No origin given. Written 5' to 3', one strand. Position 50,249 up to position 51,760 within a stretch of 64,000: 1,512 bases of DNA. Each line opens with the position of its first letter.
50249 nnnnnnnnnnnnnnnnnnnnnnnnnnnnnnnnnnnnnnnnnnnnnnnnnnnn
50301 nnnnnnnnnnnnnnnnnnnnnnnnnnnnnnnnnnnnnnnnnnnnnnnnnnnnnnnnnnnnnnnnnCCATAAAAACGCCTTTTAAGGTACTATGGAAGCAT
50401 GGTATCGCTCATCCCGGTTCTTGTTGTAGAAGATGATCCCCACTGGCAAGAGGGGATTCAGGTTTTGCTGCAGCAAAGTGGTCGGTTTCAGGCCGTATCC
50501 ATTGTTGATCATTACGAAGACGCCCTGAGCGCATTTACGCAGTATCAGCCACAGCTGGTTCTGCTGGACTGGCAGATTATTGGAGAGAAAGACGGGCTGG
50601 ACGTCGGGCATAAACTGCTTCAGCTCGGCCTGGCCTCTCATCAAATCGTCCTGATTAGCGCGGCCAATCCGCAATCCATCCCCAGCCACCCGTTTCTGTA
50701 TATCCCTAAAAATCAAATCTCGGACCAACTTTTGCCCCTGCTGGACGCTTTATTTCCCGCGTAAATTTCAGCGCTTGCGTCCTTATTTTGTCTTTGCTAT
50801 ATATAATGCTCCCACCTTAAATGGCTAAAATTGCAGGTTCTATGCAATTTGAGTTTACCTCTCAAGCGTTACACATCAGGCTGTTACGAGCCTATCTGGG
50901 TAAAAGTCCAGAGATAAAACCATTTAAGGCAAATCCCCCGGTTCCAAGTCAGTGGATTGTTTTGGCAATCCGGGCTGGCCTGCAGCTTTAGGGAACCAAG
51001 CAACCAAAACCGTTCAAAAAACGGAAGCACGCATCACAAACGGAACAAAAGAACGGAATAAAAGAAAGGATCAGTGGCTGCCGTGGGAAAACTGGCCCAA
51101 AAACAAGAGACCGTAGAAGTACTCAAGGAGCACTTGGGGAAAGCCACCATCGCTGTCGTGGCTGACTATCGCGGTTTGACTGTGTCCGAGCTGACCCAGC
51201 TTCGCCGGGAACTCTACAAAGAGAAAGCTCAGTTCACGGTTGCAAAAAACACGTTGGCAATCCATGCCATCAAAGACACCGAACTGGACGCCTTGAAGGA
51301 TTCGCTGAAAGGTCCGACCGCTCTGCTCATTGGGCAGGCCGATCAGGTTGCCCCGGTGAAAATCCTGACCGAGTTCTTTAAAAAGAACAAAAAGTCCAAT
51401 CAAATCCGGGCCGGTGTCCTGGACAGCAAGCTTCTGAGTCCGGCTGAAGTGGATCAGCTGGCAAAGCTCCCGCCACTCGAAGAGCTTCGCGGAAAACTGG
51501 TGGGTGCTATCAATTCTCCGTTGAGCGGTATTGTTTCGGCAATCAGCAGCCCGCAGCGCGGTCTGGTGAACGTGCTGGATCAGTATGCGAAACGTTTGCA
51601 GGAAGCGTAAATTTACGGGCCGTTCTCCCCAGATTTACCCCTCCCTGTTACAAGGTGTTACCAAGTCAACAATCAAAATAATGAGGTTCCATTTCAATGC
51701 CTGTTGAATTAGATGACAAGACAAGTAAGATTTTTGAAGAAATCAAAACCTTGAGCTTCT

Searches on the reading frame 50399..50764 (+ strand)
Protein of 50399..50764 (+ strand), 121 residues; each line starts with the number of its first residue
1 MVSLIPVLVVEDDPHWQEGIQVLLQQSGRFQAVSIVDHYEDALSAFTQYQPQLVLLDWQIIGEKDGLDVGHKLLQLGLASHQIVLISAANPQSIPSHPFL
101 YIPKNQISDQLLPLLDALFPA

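Call 99: search_protein_families(library=pfam, proteins=[window:50399-50764:+], max_evalue=0.00001)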
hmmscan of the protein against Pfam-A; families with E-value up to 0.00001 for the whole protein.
window:50399-50764:+ (121 aa): 1 family
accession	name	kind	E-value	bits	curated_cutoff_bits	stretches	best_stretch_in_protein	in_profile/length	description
PF00072.30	Response_reg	-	9.8e-11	42.2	30.2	1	7-91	1-81/111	Response regulator receiver domain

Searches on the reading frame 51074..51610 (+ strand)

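Call 94: search_protein_families(library=pfam, proteins=[window:51074-51610:+], max_evalue=0.001)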
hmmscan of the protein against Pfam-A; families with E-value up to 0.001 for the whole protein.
window:51074-51610:+ (178 aa): 1 family
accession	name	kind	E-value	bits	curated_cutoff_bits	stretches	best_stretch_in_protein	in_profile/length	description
PF00466.25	Ribosomal_L10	-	9.2e-27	93.5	22.8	1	8-102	4-99/100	Ribosomal protein L10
